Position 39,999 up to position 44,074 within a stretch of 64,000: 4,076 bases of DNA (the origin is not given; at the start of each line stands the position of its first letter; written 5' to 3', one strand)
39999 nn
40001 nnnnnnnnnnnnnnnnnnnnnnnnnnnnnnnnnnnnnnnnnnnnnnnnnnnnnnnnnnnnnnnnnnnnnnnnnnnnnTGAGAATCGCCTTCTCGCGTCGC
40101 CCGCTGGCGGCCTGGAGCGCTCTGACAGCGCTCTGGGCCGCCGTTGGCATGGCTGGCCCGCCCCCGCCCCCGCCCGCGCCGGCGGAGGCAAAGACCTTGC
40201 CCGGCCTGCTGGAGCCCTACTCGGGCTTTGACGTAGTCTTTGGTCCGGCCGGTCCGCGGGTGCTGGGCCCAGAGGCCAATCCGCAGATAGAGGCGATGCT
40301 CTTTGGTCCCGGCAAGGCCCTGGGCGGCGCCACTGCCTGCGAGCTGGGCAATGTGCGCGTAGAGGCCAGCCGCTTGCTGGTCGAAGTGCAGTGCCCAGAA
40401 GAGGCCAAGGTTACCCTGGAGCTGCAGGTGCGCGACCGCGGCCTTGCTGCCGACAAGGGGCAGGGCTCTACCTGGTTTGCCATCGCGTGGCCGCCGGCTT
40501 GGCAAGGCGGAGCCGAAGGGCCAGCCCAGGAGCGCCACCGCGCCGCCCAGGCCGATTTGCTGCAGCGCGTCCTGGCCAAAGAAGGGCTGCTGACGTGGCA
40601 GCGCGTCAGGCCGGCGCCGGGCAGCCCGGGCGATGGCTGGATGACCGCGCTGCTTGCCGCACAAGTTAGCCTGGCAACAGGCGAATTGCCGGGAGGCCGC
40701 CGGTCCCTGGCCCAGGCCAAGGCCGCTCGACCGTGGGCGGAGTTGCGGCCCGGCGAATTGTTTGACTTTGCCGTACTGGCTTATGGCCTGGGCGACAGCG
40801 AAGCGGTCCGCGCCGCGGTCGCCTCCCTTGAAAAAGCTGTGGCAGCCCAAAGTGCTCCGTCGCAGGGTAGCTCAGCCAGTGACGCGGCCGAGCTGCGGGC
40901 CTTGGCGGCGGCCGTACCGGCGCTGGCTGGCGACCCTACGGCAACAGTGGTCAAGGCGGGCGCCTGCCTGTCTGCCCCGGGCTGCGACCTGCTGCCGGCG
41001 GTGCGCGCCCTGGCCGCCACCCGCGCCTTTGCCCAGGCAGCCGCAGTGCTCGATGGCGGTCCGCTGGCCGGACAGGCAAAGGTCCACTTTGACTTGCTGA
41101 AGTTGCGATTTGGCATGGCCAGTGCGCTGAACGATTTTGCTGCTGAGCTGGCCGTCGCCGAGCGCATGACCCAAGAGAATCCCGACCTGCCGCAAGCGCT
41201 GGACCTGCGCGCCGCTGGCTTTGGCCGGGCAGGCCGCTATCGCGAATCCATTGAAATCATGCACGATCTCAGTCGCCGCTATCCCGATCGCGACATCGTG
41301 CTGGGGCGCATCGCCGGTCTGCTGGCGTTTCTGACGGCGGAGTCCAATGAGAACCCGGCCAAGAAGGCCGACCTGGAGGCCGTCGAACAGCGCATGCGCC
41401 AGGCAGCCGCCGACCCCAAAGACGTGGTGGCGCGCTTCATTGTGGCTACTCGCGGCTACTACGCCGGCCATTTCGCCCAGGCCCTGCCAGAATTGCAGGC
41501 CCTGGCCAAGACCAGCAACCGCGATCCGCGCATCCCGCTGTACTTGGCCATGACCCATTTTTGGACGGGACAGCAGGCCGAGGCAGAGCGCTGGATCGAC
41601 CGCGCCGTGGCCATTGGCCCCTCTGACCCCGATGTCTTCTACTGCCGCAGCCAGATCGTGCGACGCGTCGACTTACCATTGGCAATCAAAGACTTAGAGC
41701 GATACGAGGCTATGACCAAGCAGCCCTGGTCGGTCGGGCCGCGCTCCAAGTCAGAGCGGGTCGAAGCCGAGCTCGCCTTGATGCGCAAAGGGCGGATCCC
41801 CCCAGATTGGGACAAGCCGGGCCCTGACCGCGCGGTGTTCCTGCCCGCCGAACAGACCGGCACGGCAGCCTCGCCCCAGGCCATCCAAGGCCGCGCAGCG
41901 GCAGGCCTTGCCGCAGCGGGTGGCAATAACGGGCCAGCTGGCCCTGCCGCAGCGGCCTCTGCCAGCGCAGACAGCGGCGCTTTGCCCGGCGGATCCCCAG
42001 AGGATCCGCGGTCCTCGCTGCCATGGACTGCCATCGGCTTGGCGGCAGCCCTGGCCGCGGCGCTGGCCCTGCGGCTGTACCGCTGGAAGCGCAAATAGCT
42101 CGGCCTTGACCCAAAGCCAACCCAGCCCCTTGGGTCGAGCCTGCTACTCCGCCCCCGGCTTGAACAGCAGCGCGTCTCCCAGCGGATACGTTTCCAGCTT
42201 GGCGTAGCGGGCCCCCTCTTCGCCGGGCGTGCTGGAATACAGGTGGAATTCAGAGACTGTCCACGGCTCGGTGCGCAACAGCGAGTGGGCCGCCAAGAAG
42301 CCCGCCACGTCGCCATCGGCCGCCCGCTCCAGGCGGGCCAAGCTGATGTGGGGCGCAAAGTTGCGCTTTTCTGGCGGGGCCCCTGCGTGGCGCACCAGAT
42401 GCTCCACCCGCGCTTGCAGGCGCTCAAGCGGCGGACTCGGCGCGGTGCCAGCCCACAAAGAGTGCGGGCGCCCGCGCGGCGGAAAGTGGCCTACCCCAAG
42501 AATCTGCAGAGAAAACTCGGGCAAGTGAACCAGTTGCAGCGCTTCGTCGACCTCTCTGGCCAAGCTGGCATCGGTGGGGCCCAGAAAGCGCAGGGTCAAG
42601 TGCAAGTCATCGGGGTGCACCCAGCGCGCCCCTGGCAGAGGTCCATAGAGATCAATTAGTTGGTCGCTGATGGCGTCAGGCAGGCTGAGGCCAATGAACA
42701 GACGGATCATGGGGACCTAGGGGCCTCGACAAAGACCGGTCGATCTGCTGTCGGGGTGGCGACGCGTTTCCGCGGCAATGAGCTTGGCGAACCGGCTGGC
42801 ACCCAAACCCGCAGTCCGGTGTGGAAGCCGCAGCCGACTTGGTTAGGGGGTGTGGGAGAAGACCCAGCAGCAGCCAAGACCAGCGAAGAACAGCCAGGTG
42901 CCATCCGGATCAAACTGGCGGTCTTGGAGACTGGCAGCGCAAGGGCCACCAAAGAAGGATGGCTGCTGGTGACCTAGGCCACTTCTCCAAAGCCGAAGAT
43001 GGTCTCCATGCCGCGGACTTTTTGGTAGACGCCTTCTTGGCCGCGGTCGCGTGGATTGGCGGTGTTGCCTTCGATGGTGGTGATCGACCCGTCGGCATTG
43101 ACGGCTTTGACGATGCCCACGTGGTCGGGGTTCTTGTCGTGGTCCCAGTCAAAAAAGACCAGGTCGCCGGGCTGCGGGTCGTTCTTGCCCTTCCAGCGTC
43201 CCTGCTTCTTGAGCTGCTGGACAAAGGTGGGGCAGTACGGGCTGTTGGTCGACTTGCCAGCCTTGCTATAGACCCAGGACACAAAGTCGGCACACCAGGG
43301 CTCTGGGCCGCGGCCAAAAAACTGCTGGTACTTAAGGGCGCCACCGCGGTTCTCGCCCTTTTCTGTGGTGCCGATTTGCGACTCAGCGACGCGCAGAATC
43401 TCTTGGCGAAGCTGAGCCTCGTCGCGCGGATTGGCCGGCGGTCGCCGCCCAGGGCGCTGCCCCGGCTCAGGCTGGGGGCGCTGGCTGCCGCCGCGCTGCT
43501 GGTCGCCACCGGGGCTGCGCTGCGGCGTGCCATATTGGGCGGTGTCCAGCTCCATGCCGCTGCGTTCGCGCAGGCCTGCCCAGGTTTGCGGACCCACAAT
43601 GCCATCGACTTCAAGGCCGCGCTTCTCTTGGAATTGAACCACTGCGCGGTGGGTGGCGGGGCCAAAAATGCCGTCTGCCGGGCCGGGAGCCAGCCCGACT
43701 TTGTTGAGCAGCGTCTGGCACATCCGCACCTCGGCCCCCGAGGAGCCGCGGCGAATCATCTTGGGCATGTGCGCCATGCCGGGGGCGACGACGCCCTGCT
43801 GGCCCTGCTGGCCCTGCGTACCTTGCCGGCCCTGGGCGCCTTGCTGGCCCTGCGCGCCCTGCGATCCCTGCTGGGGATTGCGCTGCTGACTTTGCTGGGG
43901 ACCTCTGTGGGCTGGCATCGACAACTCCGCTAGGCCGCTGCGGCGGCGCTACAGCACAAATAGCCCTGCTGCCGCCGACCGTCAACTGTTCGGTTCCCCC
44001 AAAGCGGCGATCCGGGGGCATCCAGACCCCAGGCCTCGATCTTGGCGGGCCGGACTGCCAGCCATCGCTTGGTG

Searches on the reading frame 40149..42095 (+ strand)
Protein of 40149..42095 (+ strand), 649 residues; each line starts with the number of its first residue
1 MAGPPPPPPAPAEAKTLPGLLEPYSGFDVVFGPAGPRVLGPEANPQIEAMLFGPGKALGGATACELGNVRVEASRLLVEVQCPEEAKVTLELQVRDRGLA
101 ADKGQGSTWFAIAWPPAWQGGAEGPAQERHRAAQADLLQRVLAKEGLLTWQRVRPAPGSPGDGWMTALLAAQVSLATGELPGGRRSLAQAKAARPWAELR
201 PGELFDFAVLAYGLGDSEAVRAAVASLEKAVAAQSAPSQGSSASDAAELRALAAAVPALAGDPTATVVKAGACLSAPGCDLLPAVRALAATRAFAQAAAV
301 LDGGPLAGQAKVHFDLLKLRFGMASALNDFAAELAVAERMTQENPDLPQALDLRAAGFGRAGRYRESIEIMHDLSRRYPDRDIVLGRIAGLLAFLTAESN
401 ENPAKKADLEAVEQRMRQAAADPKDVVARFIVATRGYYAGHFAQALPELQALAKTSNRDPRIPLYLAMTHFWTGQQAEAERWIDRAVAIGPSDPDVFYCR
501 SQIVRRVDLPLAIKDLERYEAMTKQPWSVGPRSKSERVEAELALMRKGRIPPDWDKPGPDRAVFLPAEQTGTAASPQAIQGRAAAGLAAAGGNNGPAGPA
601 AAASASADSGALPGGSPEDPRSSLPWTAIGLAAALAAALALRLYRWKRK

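Call 68: search_protein_families(library=pfam, proteins=[window:40149-42095:+], max_evalue=0.00001)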
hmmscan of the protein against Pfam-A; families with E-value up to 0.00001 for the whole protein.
window:40149-42095:+ (649 aa): 1 family
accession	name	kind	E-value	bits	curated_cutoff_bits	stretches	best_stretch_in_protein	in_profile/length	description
PF14559.12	TPR_19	-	1.1e-06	29.3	25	1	439-497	4-62/68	Tetratricopeptide repeat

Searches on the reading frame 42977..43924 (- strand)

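Call 52: search_protein_families(library=pfam, proteins=[window:42977-43924:-], max_evalue=0.001)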
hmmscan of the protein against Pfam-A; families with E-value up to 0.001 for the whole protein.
window:42977-43924:- (316 aa): 4 families
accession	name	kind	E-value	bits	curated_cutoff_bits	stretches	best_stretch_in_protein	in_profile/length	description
PF01471.23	PG_binding_1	-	4.6e-19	68.8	23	1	62-116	1-55/57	Putative peptidoglycan binding domain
PF05257.22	CHAP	-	2.5e-16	60.3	26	1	209-287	7-81/81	CHAP domain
PF09374.15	PG_binding_3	-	8.3e-06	26.3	24.6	0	66-96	3-32/76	Predicted Peptidoglycan domain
PF00877.26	NLPC_P60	-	0.0001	22.6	23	1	211-271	16-70/105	NlpC/P60 family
